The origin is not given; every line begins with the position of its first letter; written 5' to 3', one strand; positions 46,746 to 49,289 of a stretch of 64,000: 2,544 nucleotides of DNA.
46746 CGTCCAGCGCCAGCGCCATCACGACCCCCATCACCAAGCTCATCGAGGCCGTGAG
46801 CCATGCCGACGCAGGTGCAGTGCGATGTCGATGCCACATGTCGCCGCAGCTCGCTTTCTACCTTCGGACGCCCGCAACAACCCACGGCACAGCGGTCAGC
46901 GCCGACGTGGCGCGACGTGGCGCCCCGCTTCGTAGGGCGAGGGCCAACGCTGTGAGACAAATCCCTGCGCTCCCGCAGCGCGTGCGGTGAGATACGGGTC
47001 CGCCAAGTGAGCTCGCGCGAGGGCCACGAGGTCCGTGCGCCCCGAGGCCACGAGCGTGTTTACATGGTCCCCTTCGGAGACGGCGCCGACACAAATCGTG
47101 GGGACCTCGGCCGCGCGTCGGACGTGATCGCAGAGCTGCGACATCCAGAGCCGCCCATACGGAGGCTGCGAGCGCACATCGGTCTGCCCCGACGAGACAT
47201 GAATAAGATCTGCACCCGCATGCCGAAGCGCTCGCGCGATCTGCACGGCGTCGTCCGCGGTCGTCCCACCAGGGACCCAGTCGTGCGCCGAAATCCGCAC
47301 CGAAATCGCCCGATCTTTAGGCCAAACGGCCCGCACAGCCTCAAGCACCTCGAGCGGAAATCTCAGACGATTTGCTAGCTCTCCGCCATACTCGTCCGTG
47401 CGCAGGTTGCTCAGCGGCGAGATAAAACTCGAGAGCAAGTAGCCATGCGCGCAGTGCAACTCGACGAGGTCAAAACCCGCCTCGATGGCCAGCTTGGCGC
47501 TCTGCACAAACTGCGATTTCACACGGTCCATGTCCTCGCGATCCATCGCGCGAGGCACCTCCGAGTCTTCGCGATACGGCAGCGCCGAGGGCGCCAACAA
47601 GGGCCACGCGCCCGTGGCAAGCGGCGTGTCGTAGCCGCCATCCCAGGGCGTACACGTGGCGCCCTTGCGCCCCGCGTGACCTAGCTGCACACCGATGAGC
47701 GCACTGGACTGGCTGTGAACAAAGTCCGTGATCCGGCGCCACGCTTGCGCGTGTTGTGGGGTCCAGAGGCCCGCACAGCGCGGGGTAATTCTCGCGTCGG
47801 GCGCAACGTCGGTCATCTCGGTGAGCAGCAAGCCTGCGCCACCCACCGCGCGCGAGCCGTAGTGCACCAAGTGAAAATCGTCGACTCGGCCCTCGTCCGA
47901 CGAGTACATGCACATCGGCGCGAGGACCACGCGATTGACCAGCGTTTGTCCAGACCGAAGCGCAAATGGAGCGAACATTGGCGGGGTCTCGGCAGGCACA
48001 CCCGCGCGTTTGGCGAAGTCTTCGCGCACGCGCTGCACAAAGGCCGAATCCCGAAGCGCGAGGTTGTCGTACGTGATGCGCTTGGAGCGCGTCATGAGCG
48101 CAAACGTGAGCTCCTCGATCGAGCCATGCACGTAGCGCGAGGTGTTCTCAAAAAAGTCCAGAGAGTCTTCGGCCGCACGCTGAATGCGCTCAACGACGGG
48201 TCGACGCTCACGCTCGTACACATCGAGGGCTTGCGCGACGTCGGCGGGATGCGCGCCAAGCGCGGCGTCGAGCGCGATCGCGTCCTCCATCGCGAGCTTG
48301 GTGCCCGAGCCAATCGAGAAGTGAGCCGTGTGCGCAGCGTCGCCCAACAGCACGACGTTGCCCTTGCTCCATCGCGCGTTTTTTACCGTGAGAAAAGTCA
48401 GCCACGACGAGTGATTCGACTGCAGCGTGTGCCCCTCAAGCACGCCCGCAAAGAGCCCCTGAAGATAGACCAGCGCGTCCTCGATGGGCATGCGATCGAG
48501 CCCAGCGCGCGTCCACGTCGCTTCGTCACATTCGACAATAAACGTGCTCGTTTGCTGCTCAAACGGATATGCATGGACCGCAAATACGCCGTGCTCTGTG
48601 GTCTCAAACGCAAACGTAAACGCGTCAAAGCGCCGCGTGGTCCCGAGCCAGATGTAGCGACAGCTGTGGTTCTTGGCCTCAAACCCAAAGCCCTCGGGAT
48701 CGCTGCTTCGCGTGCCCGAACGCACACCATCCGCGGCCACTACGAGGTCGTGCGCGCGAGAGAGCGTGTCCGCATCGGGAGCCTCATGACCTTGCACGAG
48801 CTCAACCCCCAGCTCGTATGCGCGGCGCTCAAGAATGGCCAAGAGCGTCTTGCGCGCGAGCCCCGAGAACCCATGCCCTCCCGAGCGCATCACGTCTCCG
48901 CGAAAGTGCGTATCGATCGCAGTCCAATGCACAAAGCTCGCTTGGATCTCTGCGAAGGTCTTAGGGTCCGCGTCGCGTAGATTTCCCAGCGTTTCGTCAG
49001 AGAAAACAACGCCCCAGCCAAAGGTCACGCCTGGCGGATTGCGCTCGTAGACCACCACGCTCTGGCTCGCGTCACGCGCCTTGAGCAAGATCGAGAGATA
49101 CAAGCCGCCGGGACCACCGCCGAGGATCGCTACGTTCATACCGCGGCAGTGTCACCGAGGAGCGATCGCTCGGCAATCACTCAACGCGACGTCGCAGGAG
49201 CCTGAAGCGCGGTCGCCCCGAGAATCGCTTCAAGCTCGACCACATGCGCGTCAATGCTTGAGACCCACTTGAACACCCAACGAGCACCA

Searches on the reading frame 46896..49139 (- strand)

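Call 49: search_protein_families(library=pfam, proteins=[window:46896-49139:-], max_evalue=0.001)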
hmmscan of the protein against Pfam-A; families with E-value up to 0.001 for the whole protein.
window:46896-49139:- (747 aa): 2 families
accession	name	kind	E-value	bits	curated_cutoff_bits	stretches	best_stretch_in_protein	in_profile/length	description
PF00724.26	Oxidored_FMN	-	1e-68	232.6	27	1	388-722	2-336/342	NADH:flavin oxidoreductase / NADH oxidase family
PF01494.25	FAD_binding_3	-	7.5e-18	65.3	22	1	2-321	3-347/349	FAD binding domain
